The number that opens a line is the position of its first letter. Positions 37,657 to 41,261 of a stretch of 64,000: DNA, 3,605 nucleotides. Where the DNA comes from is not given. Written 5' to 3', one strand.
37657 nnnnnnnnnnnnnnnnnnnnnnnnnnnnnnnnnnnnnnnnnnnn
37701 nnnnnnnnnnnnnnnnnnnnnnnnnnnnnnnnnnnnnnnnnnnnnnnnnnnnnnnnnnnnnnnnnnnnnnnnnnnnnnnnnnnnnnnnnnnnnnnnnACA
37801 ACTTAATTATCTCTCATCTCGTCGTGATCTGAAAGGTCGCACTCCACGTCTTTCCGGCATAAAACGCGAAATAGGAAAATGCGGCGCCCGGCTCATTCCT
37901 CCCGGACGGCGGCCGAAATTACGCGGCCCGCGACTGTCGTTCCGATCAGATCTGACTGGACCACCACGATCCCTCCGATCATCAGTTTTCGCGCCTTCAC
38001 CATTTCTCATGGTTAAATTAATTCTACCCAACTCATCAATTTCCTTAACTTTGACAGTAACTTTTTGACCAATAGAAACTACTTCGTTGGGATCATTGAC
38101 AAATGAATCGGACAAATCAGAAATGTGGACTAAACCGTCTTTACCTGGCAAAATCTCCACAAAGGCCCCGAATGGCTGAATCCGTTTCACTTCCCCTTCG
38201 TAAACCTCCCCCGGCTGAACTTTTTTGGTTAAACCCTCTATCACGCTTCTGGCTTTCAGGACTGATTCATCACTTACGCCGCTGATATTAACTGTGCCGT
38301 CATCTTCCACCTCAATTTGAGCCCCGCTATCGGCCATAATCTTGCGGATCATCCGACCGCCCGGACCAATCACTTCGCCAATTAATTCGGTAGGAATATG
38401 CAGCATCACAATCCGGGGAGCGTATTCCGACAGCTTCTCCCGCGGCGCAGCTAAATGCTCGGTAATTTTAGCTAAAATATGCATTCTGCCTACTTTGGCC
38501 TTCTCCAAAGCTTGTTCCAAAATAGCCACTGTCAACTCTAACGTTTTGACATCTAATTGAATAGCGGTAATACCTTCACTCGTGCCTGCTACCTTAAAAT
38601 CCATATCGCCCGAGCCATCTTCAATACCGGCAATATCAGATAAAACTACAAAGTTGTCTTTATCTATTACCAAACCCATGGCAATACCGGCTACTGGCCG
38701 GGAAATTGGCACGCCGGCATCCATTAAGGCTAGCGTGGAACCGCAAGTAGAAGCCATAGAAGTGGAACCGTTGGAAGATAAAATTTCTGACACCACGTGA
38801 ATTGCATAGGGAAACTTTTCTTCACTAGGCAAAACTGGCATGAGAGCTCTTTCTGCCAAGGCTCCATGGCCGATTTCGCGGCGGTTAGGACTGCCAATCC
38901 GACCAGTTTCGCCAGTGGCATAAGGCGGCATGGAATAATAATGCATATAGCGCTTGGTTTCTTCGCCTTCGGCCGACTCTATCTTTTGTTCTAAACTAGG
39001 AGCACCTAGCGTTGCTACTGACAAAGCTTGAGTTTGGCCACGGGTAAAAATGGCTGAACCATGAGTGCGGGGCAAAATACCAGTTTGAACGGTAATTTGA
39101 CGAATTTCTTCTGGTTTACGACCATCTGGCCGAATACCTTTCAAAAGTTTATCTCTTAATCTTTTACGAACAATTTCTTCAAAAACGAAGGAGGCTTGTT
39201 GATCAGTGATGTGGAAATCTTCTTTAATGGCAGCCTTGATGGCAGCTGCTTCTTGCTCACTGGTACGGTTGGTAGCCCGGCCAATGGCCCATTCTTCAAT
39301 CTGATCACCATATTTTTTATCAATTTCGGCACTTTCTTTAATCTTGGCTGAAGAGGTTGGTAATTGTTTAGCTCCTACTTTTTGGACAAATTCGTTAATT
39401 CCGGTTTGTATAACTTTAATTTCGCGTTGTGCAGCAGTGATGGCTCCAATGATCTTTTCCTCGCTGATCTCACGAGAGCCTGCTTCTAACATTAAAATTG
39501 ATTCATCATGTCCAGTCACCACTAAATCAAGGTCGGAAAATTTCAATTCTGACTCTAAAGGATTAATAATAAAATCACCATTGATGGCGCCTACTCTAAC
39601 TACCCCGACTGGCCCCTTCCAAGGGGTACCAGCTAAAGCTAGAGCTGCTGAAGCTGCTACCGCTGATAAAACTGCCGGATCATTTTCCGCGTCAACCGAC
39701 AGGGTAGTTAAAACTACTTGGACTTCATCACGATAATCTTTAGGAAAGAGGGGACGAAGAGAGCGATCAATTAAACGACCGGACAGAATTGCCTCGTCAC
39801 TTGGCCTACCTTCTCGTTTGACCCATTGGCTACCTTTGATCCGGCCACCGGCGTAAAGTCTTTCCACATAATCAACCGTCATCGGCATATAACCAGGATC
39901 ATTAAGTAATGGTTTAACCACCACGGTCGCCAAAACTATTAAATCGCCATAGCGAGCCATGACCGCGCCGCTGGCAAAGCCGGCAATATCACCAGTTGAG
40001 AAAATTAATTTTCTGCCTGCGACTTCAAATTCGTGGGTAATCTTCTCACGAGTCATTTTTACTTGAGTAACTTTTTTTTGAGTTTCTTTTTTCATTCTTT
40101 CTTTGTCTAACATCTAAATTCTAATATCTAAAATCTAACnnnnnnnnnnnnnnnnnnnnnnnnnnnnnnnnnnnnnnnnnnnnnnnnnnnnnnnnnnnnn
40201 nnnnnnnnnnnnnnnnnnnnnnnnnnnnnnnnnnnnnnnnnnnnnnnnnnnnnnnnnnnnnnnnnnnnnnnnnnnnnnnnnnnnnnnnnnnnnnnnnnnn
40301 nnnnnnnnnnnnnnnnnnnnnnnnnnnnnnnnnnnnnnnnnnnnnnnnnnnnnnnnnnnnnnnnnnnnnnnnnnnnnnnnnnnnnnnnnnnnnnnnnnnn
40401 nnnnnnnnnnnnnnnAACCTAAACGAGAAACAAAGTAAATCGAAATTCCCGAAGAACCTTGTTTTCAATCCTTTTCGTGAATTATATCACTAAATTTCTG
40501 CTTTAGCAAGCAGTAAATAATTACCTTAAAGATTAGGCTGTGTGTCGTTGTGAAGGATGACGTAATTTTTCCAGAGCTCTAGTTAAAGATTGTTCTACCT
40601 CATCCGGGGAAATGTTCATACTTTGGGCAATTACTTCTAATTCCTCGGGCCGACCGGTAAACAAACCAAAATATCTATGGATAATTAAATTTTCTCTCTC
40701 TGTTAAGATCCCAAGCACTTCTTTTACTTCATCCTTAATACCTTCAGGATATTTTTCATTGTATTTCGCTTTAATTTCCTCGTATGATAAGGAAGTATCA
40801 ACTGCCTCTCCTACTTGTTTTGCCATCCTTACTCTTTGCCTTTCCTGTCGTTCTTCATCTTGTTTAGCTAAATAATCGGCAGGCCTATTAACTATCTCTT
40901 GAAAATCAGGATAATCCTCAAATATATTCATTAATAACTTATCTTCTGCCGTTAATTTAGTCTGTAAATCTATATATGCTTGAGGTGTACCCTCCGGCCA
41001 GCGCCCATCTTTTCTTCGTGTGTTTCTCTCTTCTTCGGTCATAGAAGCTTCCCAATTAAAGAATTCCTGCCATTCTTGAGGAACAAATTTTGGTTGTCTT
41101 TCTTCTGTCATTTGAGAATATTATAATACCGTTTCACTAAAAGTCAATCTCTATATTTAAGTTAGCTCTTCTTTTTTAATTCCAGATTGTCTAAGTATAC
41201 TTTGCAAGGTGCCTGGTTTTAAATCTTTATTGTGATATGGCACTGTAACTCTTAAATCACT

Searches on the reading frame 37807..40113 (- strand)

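Call 16: search_protein_families(library=pfam, proteins=[window:37807-40113:-], max_evalue=0.001)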
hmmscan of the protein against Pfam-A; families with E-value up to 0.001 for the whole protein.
window:37807-40113:- (768 aa): 6 families
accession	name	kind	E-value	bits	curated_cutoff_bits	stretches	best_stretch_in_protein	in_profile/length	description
PF01138.27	RNase_PH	-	2.7e-52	177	25.5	2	336-469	1-130/130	3' exoribonuclease family, domain 1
PF00575.29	S1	-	9.7e-21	74.4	22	1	631-703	1-74/74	S1 RNA binding domain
PF03725.20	RNase_PH_C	-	2.6e-19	69.4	20.8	2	167-230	1-66/67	3' exoribonuclease family, domain 2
PF00013.35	KH_1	-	1.3e-13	50.9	21.5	1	571-626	4-65/66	KH domain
PF23459.1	S1_RRP5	-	1.4e-08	35.6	27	1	632-694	1-63/72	RRP5 S1 domain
PF23052.1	KH_N4BP1_2nd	-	5e-06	27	27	1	581-637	17-72/120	N4BP1, second type I KH-domain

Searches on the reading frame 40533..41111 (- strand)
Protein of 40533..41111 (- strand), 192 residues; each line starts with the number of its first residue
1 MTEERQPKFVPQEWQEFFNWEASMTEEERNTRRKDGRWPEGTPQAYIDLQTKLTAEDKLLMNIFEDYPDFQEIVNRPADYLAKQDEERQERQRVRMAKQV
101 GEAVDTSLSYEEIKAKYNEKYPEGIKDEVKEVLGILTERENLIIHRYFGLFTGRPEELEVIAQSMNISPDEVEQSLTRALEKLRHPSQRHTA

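Call 16: search_protein_families(library=pfam, proteins=[window:40533-41111:-], max_evalue=0.001)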
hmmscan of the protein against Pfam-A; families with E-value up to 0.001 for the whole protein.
window:40533-41111:- (192 aa): 1 family
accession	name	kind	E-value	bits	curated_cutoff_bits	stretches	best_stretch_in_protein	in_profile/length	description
PF04545.22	Sigma70_r4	-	4.2e-09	36.2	24.1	1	133-185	2-50/50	Sigma-70, region 4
